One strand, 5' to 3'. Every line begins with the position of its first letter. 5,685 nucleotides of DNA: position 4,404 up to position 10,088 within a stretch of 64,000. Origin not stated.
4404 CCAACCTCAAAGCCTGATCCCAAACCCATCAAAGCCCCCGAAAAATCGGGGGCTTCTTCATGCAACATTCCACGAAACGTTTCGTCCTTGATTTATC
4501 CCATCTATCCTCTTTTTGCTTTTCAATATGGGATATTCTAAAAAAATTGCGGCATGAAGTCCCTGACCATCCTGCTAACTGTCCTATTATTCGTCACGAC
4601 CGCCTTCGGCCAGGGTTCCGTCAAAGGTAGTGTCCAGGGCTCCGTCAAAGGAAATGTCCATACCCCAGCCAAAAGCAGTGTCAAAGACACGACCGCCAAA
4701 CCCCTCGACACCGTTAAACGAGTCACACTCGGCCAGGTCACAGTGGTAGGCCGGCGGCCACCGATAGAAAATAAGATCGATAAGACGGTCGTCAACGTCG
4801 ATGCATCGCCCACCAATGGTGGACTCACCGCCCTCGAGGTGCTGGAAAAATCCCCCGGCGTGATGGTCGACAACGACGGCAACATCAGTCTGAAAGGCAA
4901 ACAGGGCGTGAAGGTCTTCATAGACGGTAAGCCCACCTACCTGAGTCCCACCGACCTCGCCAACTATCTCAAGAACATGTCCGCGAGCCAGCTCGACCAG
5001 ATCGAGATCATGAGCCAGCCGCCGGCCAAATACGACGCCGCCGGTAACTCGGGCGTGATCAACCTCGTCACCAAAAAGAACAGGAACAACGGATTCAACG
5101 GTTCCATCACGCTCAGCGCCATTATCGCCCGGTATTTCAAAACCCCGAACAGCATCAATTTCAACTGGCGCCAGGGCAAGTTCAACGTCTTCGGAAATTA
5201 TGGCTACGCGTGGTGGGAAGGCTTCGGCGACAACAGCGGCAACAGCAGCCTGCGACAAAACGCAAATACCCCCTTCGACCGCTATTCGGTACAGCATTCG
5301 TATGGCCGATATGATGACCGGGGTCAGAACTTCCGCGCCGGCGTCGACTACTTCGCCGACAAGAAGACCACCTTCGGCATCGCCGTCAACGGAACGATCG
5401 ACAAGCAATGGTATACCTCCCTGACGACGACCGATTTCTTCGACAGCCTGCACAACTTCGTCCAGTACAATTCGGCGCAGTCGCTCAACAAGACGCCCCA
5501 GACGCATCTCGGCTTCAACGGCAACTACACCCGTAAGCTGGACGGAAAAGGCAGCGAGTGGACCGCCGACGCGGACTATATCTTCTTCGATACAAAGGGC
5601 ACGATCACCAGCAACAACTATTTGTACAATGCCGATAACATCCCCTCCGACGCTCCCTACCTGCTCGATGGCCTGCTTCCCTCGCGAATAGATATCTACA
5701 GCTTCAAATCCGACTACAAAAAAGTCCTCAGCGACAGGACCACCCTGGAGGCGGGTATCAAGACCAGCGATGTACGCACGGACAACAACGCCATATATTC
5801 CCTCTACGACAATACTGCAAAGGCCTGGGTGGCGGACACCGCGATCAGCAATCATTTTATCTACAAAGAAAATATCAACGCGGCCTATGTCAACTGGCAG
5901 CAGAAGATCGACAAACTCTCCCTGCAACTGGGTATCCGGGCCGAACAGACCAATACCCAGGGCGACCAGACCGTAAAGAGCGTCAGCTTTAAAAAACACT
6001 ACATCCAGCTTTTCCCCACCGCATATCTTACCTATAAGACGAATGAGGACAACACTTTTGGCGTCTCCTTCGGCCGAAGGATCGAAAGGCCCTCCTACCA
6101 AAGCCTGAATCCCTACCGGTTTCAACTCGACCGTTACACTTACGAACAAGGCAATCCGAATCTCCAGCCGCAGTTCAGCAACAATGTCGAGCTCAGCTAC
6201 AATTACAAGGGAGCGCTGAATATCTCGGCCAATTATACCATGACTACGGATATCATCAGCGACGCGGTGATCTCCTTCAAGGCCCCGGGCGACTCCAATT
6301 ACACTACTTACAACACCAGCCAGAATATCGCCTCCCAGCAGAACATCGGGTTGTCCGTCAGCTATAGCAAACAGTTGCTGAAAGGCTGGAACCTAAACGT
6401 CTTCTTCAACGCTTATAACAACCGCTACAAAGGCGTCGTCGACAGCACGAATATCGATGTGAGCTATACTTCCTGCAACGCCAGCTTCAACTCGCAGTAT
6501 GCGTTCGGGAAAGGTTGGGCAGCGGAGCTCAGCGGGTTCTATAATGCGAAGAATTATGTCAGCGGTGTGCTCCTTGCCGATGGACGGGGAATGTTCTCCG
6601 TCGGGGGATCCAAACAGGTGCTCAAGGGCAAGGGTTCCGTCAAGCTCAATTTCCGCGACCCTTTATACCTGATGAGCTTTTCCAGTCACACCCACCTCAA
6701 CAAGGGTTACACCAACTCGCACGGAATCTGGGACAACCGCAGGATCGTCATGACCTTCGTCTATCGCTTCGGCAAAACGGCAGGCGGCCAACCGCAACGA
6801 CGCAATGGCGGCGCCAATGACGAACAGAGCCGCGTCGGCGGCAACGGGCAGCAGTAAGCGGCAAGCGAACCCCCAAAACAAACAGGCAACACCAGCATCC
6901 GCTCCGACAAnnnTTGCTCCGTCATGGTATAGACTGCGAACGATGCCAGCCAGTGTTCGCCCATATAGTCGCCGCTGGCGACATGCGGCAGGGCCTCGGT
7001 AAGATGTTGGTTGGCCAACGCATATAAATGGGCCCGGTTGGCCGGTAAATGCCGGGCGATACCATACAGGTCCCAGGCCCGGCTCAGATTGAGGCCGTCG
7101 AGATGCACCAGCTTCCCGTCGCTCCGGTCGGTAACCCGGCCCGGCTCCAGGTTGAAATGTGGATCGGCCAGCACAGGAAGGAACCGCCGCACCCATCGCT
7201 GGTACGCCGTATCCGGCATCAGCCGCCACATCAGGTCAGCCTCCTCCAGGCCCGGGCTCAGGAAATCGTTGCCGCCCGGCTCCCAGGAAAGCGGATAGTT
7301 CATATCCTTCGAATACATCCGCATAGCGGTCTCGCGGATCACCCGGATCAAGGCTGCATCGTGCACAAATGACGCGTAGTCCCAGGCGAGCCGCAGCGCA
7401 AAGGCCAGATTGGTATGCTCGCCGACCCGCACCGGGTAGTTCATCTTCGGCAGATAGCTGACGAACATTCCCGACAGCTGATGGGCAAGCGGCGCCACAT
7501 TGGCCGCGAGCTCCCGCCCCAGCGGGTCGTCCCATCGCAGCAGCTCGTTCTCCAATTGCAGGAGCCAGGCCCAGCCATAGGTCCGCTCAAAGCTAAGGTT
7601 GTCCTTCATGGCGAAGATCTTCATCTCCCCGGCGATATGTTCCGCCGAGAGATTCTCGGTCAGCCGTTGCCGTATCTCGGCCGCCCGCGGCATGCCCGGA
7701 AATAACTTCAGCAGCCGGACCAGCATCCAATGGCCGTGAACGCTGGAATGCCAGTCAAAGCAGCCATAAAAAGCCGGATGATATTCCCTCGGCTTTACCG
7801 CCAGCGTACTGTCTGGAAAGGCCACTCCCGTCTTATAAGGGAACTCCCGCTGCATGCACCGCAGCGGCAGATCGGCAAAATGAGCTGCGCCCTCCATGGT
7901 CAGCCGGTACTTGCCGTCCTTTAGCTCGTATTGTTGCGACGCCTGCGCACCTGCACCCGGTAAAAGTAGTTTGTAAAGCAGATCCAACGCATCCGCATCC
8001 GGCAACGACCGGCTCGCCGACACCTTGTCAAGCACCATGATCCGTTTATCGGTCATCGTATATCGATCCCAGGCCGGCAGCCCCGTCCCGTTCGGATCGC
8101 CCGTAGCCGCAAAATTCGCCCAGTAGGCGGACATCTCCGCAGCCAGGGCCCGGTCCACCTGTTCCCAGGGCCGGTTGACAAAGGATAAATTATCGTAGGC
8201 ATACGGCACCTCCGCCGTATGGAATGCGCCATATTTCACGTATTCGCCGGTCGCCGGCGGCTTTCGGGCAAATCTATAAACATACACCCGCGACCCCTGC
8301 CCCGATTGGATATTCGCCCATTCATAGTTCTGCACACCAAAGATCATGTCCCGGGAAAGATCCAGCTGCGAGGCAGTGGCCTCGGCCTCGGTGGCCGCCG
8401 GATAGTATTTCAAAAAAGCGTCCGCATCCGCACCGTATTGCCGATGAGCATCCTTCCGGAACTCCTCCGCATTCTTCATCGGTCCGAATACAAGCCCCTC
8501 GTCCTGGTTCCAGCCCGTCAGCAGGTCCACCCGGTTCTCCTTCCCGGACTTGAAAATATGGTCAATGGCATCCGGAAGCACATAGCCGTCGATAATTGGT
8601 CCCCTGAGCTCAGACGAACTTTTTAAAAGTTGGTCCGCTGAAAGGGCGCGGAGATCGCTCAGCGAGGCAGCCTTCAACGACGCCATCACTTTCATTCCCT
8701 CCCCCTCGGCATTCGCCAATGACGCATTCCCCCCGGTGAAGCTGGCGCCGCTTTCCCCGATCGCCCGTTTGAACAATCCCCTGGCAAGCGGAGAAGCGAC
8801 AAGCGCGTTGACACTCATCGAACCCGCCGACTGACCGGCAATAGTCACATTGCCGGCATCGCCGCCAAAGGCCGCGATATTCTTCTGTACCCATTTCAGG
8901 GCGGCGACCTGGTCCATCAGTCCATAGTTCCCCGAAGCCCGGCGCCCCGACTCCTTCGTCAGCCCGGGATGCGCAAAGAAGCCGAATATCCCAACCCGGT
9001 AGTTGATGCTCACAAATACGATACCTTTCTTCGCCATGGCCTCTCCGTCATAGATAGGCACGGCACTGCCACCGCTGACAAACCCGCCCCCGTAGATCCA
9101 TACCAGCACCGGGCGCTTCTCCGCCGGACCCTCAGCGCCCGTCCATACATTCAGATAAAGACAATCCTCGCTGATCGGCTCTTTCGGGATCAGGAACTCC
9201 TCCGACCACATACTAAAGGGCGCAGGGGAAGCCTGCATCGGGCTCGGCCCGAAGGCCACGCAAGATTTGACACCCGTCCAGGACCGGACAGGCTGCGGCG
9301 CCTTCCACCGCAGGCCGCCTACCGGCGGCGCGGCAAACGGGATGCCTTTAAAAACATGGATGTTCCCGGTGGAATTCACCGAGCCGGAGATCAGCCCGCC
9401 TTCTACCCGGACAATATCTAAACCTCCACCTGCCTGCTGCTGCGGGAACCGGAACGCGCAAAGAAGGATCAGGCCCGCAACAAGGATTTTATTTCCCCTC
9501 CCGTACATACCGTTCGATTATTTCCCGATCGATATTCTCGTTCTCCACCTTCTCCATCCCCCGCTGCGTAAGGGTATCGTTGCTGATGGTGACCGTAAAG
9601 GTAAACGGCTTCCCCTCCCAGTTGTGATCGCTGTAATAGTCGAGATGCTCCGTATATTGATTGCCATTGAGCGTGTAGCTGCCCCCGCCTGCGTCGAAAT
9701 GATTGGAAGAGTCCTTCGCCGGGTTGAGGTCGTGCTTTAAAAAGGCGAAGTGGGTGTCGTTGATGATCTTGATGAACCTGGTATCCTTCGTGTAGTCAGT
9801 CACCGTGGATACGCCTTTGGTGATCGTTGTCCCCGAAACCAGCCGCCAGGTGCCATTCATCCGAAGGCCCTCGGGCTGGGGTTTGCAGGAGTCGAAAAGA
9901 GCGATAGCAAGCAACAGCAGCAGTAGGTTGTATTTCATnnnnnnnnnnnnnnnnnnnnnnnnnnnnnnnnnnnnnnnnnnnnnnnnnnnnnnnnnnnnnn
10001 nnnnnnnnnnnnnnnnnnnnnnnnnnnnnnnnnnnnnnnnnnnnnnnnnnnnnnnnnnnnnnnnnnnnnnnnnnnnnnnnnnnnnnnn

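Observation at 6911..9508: Carboxylesterase-DUF2891 fusion protein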

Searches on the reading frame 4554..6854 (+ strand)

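Call 4: search_protein_families(library=pfam, proteins=[window:4554-6854:+], max_evalue=0.01)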
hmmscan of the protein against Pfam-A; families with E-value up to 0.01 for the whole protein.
window:4554-6854:+ (767 aa): 3 families
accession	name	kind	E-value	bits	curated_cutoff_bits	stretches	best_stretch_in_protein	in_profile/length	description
PF14905.12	OMP_b-brl_3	-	2.5e-102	343.4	27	1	327-737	1-408/408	Outer membrane protein beta-barrel family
PF00593.30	TonB_dep_Rec_b-barrel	-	2.5e-15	57.7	27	1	304-649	45-377/436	TonB dependent receptor-like, beta-barrel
PF07715.20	Plug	-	0.00016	22.6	23.9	1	78-168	10-107/107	TonB-dependent Receptor Plug Domain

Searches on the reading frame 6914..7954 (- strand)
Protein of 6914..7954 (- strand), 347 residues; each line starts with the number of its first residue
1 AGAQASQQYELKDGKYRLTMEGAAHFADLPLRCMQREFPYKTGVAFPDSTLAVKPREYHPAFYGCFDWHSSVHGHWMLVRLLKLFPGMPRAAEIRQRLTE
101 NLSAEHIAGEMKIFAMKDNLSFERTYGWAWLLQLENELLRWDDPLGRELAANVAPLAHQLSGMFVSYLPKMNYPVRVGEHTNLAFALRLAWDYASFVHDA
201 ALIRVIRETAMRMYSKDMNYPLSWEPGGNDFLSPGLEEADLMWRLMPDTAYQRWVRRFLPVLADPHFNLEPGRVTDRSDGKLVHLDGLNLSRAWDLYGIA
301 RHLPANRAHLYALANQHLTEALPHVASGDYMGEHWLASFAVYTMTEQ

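Call 12: search_solved_structures(query=window:6914-7954:-, max_evalue=1, show_alignments=1)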
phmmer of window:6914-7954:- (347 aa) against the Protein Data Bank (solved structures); distinct sequences matched with E-value up to 1: 2.
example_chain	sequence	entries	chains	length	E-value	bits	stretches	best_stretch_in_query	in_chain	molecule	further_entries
8ieu_A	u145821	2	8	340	1.2e-62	215.4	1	25-343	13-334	DUF2891 domain-containing protein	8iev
6qi5_A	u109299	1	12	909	0.055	15.9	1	106-176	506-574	Hexon protein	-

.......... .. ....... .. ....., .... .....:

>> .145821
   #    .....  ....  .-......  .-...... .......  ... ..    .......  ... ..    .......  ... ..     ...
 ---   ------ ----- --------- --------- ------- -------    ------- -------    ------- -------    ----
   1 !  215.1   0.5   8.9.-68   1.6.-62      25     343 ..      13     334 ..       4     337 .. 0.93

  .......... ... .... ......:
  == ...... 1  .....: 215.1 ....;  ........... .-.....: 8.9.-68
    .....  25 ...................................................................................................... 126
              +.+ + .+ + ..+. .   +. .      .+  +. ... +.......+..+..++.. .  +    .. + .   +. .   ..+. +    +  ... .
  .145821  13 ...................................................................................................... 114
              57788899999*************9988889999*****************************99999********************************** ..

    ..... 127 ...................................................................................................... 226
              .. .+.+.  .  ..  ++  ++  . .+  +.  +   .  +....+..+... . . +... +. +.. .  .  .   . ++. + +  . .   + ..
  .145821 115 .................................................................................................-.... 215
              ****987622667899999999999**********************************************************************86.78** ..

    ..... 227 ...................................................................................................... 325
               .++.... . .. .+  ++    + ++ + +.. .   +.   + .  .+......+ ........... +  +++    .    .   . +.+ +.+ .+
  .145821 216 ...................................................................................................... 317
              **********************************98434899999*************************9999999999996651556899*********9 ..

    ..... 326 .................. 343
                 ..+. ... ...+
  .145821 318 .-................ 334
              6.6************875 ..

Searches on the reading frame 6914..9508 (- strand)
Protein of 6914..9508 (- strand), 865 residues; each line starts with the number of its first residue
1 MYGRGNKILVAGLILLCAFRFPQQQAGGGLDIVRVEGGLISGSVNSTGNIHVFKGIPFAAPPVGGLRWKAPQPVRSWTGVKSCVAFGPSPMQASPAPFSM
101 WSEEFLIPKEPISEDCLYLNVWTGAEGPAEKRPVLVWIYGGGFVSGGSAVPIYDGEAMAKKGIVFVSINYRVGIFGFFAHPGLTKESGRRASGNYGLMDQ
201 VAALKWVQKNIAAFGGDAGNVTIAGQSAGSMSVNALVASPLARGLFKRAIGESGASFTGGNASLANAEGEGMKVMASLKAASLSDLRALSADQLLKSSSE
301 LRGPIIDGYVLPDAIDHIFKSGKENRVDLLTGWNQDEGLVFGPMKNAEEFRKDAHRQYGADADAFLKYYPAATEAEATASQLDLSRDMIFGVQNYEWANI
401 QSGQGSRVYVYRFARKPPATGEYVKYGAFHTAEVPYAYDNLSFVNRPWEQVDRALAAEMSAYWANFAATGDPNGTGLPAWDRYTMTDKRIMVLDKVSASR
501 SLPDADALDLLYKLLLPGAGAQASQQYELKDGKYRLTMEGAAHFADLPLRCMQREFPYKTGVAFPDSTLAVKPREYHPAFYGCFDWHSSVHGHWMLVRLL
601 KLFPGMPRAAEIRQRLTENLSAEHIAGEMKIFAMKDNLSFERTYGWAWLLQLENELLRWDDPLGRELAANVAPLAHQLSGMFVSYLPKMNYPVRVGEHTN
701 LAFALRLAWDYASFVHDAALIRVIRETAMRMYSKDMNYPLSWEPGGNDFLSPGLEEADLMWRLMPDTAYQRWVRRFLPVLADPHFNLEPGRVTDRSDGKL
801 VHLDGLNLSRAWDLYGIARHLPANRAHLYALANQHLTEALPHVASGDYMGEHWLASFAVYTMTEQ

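Call 4: search_protein_families(library=pfam, proteins=[window:6914-9508:-], max_evalue=0.01)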
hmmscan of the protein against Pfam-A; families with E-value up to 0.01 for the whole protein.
window:6914-9508:- (865 aa): 5 families
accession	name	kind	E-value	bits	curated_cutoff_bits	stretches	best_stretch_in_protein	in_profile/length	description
PF11199.13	DUF2891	-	1.3e-126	422.5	25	1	543-860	2-324/325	Protein of unknown function (DUF2891)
PF00135.34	COesterase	-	1.9e-108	364.1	27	1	32-495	4-498/515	Carboxylesterase family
PF20434.5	BD-FAE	-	3.4e-08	33.7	26.8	1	129-230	10-100/215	BD-FAE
PF07859.19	Abhydrolase_3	-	2.7e-05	24.5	25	1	197-231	49-83/210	alpha/beta hydrolase fold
PF00326.27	Peptidase_S9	-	0.0054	16.7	22.6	0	158-254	10-97/213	Prolyl oligopeptidase family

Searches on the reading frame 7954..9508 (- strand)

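Call 48: search_solved_structures(query=window:7954-9508:-, max_evalue=1e-30, show_alignments=2)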
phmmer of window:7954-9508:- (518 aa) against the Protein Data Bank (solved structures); distinct sequences matched with E-value up to 1e-30: 150 (the best 60 are shown).
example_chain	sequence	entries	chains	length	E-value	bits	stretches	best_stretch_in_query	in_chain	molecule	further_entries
8s6d_A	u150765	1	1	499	2.8e-86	293.6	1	46-490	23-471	Fumonisin B1 esterase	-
2ogt_A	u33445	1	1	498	1.6e-77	264.7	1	33-495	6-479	Thermostable carboxylesterase Est50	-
2ogs_A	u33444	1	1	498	2.2e-77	264.3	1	33-495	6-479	Thermostable carboxylesterase Est50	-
8wdm_A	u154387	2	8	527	6.8e-76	259.3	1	36-493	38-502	Carboxylic ester hydrolase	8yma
8xrz_A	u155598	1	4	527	1.9e-75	257.9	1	36-493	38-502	Carboxylic ester hydrolase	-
1qe3_A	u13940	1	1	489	5.9e-73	249.6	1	32-506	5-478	PARA-NITROBENZYL ESTERASE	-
1c7j_A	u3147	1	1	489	1.4e-72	248.4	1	32-506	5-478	PROTEIN (PARA-NITROBENZYL ESTERASE)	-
1c7i_A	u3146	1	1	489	1.6e-72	248.2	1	32-507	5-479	PROTEIN (PARA-NITROBENZYL ESTERASE)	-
5fv4_A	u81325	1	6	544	2.7e-68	234.2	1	49-299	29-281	CARBOXYLIC ESTER HYDROLASE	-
5hq3_A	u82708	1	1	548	3.3e-67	230.7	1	33-256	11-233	Acetylcholinesterase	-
5hq3_B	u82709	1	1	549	3.3e-67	230.7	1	33-256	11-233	Acetylcholinesterase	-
1k4y_A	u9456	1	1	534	8.5e-66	226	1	49-506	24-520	LIVER CARBOXYLESTERASE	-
9kwl_A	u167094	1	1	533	3e-65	224.2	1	49-260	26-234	Liver carboxylesterase 1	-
2dqy_A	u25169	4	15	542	7.9e-65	222.8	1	49-260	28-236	Liver carboxylesterase 1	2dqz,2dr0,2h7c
1ya4_A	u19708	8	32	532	8.3e-65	222.7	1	49-260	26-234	CES1 protein | Liver carboxylesterase 1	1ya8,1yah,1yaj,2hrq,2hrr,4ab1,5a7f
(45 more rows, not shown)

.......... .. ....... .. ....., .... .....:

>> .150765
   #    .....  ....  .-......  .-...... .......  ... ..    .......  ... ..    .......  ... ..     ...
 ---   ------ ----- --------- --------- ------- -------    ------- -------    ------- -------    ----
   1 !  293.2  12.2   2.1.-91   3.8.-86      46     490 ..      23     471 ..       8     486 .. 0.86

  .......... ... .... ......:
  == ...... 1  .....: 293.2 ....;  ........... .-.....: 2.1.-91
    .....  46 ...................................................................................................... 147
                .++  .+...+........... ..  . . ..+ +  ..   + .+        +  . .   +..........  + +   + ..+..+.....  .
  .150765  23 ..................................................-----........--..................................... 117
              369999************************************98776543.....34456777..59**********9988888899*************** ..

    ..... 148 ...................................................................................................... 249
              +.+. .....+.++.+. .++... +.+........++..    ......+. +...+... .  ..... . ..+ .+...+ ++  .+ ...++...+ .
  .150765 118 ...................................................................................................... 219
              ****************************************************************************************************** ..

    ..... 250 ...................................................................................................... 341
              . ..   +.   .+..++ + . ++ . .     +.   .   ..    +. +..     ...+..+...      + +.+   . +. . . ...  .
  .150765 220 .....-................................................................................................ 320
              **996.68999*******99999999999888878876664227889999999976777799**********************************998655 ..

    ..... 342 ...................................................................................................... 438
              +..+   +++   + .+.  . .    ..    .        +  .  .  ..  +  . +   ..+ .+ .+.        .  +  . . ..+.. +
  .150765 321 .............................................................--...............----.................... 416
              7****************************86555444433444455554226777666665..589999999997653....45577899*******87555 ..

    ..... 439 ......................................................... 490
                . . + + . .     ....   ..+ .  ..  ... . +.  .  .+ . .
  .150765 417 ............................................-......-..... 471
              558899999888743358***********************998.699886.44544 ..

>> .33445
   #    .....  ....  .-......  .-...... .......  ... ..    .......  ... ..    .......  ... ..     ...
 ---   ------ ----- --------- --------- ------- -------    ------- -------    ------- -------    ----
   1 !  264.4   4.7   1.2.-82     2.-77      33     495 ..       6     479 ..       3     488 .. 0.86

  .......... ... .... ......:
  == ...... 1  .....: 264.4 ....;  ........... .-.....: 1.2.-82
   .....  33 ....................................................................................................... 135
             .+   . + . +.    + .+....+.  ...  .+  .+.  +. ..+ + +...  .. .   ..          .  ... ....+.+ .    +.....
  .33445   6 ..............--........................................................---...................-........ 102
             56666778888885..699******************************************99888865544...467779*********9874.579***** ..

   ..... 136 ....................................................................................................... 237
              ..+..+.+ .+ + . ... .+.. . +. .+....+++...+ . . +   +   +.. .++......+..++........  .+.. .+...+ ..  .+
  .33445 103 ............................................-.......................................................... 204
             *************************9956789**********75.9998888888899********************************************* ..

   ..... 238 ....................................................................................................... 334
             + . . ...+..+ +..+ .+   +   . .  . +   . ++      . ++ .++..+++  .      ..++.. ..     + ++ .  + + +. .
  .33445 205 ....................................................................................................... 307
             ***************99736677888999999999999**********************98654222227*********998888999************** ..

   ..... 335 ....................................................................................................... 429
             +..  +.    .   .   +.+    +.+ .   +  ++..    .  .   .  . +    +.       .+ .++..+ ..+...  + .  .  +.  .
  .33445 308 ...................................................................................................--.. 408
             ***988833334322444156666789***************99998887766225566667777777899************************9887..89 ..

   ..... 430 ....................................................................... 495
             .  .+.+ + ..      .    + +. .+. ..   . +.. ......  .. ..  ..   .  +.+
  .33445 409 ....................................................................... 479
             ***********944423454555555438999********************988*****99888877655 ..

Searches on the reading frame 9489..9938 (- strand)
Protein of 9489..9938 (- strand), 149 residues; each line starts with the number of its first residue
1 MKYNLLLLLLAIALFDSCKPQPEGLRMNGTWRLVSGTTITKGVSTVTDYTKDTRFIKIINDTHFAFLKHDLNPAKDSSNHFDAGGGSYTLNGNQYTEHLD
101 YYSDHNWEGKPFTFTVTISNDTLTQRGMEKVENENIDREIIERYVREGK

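Call 4: search_protein_families(library=pfam, proteins=[window:9489-9902:-], max_evalue=0.01)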
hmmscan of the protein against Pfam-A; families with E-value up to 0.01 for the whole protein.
window:9489-9902:- (137 aa): 2 families
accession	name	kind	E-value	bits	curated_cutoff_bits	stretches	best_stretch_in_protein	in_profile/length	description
PF13924.12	Lipocalin_5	-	0.00019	21.8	25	1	64-123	66-127/142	Lipocalin-like domain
PF13648.12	Lipocalin_4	-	0.00066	21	22.4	1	15-112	1-88/89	Lipocalin-like domain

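Call 47: search_protein_families(library=ncbifam, proteins=[window:9489-9902:-], max_evalue=0.001)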
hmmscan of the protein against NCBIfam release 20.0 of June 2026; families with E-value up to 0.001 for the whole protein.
window:9489-9902:- (137 aa): 0 families

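Call 83: search_solved_structures(query=window:9489-9938:-, max_evalue=10)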
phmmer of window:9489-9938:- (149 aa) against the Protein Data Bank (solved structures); distinct sequences matched with E-value up to 10: 0.
